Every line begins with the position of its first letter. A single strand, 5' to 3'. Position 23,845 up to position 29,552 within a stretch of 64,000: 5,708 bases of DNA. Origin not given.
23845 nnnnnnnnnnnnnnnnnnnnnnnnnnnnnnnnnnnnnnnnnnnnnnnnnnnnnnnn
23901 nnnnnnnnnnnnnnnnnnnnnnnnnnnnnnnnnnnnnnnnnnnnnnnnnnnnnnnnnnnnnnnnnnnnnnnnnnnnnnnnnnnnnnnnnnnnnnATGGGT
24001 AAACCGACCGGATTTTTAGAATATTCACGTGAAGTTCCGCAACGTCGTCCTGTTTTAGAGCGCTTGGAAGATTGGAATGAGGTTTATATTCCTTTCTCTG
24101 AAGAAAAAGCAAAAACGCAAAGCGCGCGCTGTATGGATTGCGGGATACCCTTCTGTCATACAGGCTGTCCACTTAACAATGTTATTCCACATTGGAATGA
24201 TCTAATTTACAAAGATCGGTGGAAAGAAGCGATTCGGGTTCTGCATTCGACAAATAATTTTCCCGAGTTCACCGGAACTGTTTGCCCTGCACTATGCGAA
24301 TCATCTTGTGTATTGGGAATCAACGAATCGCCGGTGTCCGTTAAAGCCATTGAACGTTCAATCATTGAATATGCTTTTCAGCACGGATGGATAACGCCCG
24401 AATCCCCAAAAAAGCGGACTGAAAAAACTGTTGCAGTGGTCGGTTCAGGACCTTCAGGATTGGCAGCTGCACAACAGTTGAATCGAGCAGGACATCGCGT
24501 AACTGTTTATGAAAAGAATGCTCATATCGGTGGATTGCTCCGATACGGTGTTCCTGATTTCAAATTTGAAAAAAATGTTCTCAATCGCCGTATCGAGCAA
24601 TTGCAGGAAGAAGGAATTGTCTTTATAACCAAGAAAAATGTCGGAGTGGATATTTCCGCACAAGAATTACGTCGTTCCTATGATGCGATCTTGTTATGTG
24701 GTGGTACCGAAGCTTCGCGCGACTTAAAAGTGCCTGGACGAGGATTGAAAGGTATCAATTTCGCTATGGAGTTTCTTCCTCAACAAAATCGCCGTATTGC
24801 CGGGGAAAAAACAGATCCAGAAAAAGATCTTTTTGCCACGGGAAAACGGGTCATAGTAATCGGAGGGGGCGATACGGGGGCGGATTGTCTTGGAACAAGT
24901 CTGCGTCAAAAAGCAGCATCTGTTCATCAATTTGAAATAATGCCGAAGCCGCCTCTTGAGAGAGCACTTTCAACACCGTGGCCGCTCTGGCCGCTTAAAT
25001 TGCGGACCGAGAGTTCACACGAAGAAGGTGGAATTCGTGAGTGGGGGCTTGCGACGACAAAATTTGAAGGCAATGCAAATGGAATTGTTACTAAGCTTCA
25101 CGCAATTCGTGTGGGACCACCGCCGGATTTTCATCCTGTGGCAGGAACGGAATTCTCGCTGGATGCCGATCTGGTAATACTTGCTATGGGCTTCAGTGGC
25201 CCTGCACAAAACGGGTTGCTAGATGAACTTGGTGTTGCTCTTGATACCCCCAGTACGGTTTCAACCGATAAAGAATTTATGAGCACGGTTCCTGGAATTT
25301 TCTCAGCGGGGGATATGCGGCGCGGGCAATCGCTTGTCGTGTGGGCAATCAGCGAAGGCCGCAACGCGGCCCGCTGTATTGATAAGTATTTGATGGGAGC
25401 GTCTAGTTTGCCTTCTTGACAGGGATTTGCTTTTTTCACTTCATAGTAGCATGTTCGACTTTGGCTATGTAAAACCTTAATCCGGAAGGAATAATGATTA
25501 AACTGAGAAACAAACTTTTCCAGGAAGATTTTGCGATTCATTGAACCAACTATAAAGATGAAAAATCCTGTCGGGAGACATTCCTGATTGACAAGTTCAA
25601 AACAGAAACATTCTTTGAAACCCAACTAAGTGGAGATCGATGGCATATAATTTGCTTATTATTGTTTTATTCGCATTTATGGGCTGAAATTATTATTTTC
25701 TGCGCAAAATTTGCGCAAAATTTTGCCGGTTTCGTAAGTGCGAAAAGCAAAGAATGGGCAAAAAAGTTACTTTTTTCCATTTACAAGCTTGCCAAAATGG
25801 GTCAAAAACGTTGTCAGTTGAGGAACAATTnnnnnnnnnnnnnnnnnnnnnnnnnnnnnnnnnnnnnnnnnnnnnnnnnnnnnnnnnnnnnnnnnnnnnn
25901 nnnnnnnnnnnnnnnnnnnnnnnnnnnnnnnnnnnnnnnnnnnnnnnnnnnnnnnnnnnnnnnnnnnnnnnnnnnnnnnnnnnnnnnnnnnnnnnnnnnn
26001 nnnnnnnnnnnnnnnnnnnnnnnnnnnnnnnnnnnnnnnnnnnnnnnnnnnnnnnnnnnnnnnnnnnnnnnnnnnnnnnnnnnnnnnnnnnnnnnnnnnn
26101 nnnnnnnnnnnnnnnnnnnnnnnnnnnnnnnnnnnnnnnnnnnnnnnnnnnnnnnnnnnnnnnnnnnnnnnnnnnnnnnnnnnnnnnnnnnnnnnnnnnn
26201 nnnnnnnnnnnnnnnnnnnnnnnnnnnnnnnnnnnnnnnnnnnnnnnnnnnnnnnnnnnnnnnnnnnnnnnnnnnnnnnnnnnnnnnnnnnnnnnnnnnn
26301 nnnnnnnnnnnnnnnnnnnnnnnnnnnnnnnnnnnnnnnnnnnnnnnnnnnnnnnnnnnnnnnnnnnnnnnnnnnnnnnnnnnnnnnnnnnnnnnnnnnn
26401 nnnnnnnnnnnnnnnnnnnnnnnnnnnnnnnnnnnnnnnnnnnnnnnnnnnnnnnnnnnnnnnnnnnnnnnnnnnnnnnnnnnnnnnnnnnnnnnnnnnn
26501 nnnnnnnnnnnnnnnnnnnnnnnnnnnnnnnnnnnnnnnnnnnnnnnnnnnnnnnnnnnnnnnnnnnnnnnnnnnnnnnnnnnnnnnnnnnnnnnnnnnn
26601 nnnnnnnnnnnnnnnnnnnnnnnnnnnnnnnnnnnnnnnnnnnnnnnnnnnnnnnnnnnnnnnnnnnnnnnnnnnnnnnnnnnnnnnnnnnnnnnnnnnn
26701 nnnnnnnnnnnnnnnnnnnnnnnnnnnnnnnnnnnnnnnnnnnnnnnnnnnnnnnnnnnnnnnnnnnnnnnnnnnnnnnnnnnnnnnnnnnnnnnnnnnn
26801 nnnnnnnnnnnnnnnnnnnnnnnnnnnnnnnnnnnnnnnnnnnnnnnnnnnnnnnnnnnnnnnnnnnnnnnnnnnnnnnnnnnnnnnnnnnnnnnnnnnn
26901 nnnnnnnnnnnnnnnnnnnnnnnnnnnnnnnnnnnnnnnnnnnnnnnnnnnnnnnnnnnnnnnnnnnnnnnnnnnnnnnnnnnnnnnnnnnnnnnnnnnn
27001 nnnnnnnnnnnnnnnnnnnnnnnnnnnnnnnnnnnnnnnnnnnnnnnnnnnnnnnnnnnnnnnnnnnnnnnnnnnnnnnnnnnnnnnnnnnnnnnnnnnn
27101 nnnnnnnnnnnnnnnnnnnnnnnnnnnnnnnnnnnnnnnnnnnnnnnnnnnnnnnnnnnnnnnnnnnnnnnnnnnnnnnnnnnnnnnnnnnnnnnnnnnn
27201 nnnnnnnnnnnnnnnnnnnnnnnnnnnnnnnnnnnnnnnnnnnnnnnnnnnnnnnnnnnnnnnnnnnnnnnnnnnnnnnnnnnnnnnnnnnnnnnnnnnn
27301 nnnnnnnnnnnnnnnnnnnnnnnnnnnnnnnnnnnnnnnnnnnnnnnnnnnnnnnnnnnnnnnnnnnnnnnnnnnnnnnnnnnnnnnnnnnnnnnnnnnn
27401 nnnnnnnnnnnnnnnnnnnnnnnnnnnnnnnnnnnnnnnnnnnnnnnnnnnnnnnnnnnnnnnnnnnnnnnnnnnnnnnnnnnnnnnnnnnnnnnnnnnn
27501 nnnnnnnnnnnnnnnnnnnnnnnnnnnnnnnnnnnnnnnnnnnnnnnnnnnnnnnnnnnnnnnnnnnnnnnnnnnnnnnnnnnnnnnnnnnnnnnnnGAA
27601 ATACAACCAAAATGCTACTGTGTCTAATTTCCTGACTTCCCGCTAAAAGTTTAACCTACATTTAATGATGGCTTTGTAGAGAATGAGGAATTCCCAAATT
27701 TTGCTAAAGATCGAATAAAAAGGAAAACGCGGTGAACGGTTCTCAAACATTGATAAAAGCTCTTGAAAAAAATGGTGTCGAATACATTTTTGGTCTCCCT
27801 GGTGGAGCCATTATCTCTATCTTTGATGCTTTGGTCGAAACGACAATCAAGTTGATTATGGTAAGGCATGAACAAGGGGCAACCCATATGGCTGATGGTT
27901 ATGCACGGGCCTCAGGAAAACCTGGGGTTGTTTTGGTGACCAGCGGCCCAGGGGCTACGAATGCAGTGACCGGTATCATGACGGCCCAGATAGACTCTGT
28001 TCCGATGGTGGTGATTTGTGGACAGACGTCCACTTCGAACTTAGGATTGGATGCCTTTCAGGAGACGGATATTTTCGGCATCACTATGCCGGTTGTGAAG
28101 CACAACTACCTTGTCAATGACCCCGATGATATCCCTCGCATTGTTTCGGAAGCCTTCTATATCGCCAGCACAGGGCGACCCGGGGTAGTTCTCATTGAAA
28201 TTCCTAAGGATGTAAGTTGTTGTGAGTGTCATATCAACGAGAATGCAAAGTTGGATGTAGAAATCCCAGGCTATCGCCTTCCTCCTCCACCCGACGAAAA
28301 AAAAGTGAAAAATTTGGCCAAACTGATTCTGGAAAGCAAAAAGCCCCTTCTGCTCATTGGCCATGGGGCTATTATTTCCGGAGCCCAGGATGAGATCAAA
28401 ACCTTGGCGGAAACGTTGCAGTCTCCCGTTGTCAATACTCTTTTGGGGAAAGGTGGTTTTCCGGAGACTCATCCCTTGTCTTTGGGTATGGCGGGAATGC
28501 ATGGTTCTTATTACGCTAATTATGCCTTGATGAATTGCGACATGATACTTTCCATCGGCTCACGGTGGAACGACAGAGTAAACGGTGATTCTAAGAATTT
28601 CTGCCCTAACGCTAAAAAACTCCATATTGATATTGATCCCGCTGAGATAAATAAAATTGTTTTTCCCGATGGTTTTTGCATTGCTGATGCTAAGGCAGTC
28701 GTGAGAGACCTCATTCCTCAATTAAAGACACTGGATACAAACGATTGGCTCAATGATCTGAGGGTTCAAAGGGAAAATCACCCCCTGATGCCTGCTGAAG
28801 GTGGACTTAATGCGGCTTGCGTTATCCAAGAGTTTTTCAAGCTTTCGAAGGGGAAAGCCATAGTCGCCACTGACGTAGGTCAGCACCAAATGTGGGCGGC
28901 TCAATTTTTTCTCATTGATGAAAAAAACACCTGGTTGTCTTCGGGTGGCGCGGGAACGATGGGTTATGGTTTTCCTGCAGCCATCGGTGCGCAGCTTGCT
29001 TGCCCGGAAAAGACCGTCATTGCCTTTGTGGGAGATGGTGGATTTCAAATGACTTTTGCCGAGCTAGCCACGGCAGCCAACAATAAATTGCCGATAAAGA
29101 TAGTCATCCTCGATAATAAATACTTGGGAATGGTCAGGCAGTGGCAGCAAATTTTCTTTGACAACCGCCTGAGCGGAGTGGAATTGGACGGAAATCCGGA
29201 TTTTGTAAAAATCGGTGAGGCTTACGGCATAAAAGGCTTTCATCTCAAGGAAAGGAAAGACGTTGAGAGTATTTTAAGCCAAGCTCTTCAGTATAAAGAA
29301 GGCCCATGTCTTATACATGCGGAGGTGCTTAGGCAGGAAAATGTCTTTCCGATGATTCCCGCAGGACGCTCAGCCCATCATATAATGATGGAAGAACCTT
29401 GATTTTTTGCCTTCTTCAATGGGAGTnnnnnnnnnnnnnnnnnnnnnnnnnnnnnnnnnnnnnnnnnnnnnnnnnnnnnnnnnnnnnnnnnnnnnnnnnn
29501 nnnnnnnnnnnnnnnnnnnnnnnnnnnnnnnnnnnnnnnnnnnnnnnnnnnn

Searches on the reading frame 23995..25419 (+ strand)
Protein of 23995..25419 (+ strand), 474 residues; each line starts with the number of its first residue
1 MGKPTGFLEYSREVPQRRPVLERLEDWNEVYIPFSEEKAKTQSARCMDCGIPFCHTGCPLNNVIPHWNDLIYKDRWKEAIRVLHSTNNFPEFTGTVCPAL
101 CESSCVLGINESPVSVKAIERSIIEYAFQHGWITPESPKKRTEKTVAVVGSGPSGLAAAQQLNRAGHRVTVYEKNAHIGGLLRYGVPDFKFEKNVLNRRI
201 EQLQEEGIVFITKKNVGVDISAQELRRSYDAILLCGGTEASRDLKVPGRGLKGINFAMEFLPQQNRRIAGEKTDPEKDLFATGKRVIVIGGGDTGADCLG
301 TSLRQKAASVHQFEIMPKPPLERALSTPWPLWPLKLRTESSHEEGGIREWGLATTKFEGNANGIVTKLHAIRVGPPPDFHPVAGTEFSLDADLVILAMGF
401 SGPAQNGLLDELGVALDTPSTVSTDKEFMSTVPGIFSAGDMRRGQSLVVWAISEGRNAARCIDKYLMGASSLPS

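Call 7: search_protein_families(library=ncbifam, proteins=[window:23995-25419:+])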
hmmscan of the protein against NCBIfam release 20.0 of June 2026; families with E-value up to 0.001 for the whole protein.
window:23995-25419:+ (474 aa): 84 families (the best 25 are shown)
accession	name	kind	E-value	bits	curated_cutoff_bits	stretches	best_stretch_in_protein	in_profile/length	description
TIGR01317.1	GOGAT_sm_gam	subfamily_domain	1.8e-205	683.4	447.7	1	3-473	1-485/485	glutamate synthase small subunit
TIGR01318.1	gltD_gamma_fam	subfamily_domain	1.4e-102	343.7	482.95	2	7-310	3-309/467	glutamate synthase, small subunit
NF009410.0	PRK12771.1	subfamily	5.2e-92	309.2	516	2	52-469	48-448/566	NAD(P)-binding protein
NF009408.0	PRK12769.1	equivalog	3.5e-87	293.1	1003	1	11-467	192-652/659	formate-dependent uric acid utilization protein AegA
TIGR01316.1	gltA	equivalog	1.1e-77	261.8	471.75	1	19-466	1-449/449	NADPH-dependent glutamate synthase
NF009451.0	PRK12809.1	equivalog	7.1e-71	239.3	1154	1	20-461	184-629/639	formate-dependent uric acid utilization protein YgfT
NF009414.0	PRK12778.1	equivalog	8.9e-71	239.1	1103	1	14-467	299-750/752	bifunctional dihydroorotate dehydrogenase B NAD binding subunit/NADPH-dependent glutamate synthase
NF009454.0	PRK12814.1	equivalog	1.3e-65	222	916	1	48-469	99-503/657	putative NADPH-dependent glutamate synthase small subunit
NF010590.0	PRK13984.1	equivalog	5.9e-62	209.7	946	1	7-468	153-608/611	putative oxidoreductase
NF009413.0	PRK12775.1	equivalog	4.1e-58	197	1895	1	15-470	303-758/1006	putative trifunctional 2-polyprenylphenol hydroxylase/glutamate synthase subunit beta/ferritin domain-containing protein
TIGR03315.1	Se_ygfK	equivalog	3.6e-54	183.6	835.3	1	43-462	436-835/1012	putative selenate reductase subunit YgfK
NF009409.0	PRK12770.1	subfamily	2.3e-47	161.8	343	2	137-311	12-201/360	putative glutamate synthase subunit beta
NF045663.1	diclust_near_Sec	equivalog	3.4e-39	134.5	530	1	37-239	3-200/759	pyridine nucleotide-disulfide oxidoreductase/dicluster-binding protein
NF009415.0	PRK12779.1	equivalog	7.5e-39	133.3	1519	1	55-304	211-468/944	putative bifunctional glutamate synthase subunit beta/2-polyprenylphenol hydroxylase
TIGR01292.1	TRX_reduct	equivalog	1.1e-13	50.7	343.45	1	384-466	220-300/300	thioredoxin-disulfide reductase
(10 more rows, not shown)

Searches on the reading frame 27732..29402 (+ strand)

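Call 7: search_protein_families(library=ncbifam, proteins=[window:27732-29402:+])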
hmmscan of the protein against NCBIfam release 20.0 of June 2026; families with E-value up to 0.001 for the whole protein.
window:27732-29402:+ (556 aa): 55 families (the best 25 are shown)
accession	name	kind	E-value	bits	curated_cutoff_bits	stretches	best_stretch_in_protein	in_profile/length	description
TIGR00118.1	acolac_lg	equivalog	1.1e-218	727.3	538.35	1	1-553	1-555/557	biosynthetic-type acetolactate synthase large subunit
NF005824.0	PRK07710.1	equivalog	3.3e-203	676.1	976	1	1-551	17-567/573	acetolactate synthase large subunit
NF004710.0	PRK06048.1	equivalog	2.9e-202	673.1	976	1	1-554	8-559/561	acetolactate synthase large subunit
NF005651.0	PRK07418.1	subfamily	5.4e-202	672.3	942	1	2-551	20-578/617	acetolactate synthase large subunit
NF005860.0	PRK07789.1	equivalog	4.3e-196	652.9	881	1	1-553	34-599/615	acetolactate synthase large subunit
NF004919.0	PRK06276.1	equivalog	1.1e-192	641.4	866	1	1-554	1-559/582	acetolactate synthase large subunit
NF005228.0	PRK06725.1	equivalog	3e-192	639.8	991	1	1-554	16-567/571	acetolactate synthase large subunit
NF006319.0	PRK08527.1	equivalog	1.9e-183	610.9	905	1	1-554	4-560/565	acetolactate synthase large subunit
NF006524.0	PRK08978.1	equivalog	1.8e-179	597.6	738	1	1-553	1-545/548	acetolactate synthase 2 catalytic subunit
NF005584.0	PRK07282.1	equivalog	2.3e-179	597.6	970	1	2-552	11-560/566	acetolactate synthase large subunit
NF006016.1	PRK08155.1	equivalog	4.2e-177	589.9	870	1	1-550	3-550/554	acetolactate synthase large subunit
NF006581.0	PRK09107.1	equivalog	1.4e-175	585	974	1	1-553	11-574/595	acetolactate synthase 3 large subunit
NF005058.0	PRK06466.1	equivalog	2.6e-174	580.9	951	1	2-551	5-566/574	acetolactate synthase 3 large subunit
NF006525.0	PRK08979.1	equivalog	3.8e-171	570.4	1084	1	2-550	5-563/572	acetolactate synthase 3 large subunit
NF005409.0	PRK06965.1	equivalog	5.4e-168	560.1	1035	1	2-552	22-581/587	acetolactate synthase 3 catalytic subunit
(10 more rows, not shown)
